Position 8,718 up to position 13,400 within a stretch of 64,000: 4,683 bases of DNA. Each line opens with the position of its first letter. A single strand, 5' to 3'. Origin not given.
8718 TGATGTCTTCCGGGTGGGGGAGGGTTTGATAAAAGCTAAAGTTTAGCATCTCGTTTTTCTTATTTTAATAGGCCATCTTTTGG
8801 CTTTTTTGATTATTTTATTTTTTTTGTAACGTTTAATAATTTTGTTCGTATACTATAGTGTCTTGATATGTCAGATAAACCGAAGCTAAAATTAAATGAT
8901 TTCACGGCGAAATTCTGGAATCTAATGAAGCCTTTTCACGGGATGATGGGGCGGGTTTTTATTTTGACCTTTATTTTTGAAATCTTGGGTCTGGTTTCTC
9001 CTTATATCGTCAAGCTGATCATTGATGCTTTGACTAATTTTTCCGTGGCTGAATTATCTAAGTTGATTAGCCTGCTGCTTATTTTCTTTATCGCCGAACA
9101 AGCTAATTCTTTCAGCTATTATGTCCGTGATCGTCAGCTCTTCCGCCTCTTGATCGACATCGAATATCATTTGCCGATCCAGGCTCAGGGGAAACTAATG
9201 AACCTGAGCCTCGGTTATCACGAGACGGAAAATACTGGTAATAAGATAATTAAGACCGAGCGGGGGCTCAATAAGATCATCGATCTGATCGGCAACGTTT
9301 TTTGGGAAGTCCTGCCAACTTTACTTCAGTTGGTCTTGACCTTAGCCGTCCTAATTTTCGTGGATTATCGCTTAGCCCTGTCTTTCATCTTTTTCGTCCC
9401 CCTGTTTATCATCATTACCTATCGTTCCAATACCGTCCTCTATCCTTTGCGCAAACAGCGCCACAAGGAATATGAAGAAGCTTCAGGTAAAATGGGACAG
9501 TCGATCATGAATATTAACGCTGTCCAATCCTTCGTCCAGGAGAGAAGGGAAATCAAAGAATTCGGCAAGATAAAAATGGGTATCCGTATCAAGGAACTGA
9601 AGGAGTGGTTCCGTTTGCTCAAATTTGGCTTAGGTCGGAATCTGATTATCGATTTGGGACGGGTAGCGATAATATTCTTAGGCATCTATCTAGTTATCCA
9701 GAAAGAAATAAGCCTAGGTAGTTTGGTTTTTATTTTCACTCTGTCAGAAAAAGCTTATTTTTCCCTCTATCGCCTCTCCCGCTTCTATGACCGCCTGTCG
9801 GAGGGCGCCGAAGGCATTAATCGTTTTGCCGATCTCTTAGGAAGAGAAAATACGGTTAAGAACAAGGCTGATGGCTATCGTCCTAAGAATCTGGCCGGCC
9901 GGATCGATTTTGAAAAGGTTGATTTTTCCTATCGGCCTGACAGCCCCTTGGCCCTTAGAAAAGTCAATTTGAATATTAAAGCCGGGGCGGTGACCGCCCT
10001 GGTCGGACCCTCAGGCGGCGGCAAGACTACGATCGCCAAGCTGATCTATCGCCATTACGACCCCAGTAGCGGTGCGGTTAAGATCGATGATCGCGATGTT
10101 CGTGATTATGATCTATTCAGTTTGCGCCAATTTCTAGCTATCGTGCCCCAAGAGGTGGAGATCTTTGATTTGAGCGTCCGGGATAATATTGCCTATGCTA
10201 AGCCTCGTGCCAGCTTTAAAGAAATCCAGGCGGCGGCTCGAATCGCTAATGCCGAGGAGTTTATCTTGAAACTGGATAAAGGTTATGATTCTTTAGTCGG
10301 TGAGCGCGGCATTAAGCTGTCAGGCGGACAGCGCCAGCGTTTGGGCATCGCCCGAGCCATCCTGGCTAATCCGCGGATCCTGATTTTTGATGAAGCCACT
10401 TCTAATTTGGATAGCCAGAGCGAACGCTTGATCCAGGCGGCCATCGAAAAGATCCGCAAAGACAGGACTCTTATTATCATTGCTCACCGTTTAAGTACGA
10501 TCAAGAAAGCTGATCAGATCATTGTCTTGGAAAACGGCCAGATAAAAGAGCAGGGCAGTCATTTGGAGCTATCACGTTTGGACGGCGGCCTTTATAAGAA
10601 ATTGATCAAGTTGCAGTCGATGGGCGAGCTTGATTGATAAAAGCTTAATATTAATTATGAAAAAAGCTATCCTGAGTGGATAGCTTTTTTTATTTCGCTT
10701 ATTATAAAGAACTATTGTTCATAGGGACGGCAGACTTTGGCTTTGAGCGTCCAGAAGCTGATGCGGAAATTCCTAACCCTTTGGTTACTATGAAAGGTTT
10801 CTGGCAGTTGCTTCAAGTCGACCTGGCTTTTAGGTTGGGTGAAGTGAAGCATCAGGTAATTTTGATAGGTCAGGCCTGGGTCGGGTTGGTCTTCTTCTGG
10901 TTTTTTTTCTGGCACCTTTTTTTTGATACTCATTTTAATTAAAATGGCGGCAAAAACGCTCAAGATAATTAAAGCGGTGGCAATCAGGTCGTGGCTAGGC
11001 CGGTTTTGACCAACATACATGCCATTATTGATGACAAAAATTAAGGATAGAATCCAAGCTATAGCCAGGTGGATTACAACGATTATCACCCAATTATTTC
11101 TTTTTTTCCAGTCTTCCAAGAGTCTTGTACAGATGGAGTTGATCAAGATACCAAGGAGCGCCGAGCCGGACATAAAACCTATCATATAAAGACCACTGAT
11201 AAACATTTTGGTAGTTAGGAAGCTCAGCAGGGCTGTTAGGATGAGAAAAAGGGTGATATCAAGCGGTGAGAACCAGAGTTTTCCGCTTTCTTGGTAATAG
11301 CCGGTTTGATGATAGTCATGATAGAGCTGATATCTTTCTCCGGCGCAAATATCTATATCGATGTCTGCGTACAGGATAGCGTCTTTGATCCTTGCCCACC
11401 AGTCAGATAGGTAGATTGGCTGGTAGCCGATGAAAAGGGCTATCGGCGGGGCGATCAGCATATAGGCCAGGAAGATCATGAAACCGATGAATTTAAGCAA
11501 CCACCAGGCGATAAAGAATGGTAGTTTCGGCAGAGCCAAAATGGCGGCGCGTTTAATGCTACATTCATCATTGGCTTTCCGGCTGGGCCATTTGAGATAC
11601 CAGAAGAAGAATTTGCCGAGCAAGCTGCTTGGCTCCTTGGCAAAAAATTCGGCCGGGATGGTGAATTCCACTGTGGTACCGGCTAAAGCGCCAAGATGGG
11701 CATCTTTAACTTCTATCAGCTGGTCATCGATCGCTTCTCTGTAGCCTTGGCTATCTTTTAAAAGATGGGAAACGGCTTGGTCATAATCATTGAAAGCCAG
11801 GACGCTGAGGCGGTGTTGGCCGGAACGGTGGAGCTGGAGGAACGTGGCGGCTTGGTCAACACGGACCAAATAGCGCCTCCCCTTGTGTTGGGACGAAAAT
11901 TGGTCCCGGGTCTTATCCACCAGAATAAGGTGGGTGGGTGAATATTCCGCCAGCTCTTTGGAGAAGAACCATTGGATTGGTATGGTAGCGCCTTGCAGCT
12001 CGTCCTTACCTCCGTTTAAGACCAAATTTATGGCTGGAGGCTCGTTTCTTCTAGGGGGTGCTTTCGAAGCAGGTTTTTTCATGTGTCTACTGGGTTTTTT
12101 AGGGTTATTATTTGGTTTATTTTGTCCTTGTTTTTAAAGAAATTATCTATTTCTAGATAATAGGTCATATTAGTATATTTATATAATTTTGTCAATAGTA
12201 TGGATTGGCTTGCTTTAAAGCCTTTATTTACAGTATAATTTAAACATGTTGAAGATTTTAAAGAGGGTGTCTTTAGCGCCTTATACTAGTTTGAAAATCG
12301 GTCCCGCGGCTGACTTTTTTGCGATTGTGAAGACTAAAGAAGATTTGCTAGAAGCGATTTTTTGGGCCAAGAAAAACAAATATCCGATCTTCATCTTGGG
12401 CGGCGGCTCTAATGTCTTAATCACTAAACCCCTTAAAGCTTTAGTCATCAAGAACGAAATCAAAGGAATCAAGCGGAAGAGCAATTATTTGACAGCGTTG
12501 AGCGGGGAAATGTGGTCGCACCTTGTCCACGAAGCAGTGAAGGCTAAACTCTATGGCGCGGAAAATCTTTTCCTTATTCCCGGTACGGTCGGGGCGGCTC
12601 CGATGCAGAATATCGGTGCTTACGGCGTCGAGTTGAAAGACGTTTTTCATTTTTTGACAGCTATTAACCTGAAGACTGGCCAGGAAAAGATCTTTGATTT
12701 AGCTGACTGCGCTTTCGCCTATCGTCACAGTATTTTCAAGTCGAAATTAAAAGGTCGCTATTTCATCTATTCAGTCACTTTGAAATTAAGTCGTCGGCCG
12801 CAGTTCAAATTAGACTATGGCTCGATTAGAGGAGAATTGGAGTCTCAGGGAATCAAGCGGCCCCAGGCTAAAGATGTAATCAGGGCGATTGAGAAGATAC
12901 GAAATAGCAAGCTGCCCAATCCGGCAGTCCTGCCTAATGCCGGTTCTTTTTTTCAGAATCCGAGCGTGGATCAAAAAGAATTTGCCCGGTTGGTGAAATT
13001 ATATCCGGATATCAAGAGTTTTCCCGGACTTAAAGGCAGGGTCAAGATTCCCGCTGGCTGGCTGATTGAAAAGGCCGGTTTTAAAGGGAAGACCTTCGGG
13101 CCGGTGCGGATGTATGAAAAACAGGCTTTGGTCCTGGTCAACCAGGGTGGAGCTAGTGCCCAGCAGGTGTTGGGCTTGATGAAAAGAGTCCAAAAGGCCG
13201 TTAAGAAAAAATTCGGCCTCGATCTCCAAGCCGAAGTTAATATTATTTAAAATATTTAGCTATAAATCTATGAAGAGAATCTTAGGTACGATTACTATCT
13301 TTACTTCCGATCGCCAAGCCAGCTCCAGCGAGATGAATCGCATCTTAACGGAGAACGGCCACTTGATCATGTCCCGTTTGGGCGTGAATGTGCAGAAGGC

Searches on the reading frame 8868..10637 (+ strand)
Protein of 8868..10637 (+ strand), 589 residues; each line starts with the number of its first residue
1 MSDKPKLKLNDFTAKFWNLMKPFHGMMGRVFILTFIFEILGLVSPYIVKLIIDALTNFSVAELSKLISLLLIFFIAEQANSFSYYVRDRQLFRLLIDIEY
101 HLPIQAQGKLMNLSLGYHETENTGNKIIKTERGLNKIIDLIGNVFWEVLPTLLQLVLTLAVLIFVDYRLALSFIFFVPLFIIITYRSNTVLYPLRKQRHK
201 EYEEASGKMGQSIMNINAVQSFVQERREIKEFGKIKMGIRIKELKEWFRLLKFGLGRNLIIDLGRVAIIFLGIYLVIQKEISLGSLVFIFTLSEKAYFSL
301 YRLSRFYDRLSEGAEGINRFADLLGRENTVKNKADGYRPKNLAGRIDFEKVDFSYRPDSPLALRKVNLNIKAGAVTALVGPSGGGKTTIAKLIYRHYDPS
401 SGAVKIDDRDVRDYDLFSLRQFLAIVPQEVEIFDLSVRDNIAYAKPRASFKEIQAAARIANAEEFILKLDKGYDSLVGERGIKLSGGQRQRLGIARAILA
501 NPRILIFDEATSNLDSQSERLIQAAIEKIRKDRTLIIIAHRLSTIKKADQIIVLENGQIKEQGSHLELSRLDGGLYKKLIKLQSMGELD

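Call 54: search_protein_families(library=pfam, proteins=[window:8868-10637:+], max_evalue=0.0001)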
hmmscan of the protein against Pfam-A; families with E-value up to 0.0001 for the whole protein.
window:8868-10637:+ (589 aa): 3 families
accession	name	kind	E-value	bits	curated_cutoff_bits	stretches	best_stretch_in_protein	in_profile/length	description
PF00005.33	ABC_tran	-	2.9e-31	109.3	25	1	363-512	1-137/137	ABC transporter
PF00664.28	ABC_membrane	-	6.1e-25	88.9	28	1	30-293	4-267/274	ABC transporter transmembrane region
PF02463.25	SMC_N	-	9.3e-08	32.2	40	1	402-554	109-211/220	RecF/RecN/SMC N terminal domain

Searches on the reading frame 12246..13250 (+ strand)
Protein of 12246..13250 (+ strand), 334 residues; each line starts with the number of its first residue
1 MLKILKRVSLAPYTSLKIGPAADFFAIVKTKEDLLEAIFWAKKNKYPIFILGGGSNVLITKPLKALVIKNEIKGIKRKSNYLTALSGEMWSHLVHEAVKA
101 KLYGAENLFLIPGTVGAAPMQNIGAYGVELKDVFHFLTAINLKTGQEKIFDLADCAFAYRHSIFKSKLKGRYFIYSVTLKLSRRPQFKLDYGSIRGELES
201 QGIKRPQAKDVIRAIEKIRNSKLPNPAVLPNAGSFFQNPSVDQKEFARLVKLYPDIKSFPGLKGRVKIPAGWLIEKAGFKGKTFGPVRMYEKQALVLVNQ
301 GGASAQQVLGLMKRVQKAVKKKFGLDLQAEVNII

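Call 54: search_protein_families(library=pfam, proteins=[window:12246-13250:+], max_evalue=0.0001)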
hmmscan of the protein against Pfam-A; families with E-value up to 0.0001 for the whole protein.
window:12246-13250:+ (334 aa): 2 families
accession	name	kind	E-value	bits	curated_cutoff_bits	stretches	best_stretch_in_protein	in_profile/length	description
PF02873.21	MurB_C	-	4.2e-29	101.1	27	1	212-334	3-99/99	UDP-N-acetylenolpyruvoylglucosamine reductase, C-terminal domain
PF01565.28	FAD_binding_4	-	6e-19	68.6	26.4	1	23-145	2-133/139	FAD binding domain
